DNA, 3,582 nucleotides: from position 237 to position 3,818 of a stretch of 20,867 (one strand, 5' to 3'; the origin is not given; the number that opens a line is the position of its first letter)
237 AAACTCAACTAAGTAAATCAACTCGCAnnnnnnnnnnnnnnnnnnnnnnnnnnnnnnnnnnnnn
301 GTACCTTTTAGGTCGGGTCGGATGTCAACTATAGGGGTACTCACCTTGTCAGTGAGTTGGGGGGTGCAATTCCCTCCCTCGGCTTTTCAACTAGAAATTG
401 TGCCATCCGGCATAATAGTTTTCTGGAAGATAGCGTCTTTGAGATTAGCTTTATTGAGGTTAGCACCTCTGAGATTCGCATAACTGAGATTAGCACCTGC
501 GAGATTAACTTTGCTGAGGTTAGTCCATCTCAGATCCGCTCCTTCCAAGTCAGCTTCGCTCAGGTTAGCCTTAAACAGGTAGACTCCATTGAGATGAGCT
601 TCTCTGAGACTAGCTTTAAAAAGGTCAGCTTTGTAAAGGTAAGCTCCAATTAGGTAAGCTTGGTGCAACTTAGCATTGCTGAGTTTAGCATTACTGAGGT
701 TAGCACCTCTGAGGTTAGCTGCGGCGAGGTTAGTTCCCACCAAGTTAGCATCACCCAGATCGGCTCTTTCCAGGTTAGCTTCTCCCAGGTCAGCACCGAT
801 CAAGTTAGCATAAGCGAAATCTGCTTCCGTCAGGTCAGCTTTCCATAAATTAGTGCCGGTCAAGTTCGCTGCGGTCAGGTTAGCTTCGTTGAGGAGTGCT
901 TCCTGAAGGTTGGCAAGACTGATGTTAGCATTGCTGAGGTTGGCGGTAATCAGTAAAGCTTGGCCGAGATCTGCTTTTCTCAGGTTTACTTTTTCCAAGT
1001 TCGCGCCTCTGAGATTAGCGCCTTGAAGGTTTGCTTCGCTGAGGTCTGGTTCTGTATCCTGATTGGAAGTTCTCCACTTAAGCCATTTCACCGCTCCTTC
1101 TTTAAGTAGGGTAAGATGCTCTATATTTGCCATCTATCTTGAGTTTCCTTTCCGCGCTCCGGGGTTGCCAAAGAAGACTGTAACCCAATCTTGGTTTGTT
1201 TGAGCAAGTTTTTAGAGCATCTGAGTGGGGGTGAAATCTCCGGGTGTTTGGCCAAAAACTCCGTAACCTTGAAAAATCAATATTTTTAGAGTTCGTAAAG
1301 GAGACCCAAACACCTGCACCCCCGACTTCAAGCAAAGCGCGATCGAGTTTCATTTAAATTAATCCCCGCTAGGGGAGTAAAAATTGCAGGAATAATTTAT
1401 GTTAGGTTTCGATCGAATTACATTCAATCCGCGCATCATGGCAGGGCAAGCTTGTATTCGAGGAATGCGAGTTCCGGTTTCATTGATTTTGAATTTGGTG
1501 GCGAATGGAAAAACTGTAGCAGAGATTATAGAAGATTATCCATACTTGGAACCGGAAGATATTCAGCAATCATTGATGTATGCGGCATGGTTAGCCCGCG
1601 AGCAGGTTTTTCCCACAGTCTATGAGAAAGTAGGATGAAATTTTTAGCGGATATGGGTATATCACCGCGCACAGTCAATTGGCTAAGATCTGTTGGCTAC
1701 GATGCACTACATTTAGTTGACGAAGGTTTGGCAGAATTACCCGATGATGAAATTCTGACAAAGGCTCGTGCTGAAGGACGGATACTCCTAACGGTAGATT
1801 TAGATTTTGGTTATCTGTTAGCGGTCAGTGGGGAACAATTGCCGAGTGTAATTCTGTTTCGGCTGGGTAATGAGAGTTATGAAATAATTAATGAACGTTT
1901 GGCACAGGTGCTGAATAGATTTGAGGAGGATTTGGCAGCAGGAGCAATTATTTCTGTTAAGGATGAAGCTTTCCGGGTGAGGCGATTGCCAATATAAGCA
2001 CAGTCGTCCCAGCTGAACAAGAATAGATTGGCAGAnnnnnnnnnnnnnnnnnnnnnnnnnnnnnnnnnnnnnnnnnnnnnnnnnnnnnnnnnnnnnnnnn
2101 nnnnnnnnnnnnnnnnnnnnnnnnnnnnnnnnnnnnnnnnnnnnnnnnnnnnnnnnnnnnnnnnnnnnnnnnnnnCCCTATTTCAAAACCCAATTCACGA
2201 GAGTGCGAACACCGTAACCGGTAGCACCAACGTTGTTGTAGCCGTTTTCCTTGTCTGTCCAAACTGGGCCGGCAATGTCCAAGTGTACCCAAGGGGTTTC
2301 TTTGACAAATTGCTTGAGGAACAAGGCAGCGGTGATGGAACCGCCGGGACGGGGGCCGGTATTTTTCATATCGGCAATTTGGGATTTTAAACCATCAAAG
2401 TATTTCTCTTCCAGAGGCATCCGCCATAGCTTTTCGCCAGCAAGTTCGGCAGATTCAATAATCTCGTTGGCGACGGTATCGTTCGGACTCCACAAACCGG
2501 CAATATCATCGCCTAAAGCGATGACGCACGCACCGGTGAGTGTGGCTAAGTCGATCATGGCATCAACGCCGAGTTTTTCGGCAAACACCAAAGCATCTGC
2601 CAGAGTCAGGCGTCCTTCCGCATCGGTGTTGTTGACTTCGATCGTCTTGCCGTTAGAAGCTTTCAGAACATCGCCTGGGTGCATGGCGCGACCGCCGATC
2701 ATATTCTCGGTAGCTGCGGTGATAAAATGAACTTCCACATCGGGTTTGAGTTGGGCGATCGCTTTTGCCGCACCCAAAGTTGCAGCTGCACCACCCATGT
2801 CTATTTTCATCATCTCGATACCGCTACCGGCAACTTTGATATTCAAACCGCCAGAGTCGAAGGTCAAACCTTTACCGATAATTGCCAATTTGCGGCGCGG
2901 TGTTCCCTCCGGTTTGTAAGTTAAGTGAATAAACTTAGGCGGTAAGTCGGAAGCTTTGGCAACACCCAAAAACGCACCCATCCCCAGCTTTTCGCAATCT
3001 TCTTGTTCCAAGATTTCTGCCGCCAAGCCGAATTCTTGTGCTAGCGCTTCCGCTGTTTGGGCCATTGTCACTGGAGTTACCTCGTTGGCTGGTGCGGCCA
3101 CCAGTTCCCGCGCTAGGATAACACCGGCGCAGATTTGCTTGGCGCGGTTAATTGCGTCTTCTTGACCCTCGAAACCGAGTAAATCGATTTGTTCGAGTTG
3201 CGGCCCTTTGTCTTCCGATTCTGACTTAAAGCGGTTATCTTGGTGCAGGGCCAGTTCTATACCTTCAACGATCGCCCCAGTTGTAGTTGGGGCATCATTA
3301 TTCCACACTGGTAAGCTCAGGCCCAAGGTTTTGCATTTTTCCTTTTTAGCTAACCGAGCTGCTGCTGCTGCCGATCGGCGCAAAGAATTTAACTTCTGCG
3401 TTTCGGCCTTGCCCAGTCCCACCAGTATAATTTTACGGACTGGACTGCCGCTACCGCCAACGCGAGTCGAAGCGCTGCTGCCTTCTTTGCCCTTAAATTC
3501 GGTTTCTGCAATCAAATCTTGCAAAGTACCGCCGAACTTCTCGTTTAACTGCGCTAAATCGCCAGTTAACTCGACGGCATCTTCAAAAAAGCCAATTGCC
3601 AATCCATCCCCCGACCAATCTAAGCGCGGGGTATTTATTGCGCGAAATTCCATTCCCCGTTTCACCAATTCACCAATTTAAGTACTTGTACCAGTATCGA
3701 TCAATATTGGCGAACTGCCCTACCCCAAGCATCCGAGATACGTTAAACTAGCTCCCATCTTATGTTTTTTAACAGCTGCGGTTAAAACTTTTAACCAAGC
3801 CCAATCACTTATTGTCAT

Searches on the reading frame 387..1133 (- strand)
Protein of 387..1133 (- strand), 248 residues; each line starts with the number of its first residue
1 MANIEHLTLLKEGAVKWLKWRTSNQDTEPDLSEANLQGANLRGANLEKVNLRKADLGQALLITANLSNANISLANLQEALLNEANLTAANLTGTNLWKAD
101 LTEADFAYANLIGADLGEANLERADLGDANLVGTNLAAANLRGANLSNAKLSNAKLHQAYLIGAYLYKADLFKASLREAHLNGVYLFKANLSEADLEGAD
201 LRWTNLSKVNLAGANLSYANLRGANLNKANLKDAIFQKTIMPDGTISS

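Call 85: search_protein_families(library=pfam, proteins=[window:387-1133:-], max_evalue=0.0001)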
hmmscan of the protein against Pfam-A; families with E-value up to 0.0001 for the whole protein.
window:387-1133:- (248 aa): 3 families
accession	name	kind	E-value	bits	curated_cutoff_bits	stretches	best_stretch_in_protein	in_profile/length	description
PF00805.28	Pentapeptide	-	4.8e-84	275.8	20.2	9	84-122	1-39/40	Pentapeptide repeats (8 copies)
PF13599.13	Pentapeptide_4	-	1.5e-25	89.5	38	3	100-170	2-72/78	Pentapeptide repeat region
PF13576.12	Pentapeptide_3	-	2.9e-14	53.5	27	0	103-135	3-37/48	Pentapeptide repeats (9 copies)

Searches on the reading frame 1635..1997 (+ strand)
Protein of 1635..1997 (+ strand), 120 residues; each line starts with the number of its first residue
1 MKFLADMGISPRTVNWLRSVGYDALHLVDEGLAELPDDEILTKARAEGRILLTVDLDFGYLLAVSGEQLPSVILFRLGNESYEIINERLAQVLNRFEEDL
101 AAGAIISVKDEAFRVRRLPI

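Call 85: search_protein_families(library=pfam, proteins=[window:1635-1997:+], max_evalue=0.0001)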
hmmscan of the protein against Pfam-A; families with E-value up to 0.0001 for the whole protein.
window:1635-1997:+ (120 aa): 2 families
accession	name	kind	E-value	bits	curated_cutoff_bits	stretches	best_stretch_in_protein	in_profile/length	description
PF18480.7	DUF5615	-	2.1e-26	92.4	23.8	1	1-110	1-109/110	Domain of unknown function (DUF5615)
PF01927.22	Mut7-C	-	2.6e-06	28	23.3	1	1-58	1-52/146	Mut7-C RNAse domain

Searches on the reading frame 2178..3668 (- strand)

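Call 85: search_protein_families(library=pfam, proteins=[window:2178-3668:-], max_evalue=0.0001)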
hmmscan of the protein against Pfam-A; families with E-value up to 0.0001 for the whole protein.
window:2178-3668:- (496 aa): 2 families
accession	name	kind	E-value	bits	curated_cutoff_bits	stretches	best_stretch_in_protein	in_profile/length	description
PF00883.26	Peptidase_M17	-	1.1e-122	409.6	25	1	185-491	2-310/310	Cytosol aminopeptidase family, catalytic domain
PF02789.23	Peptidase_M17_N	-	8.4e-29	100.5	23.4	1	25-150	2-128/129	Cytosol aminopeptidase family, N-terminal domain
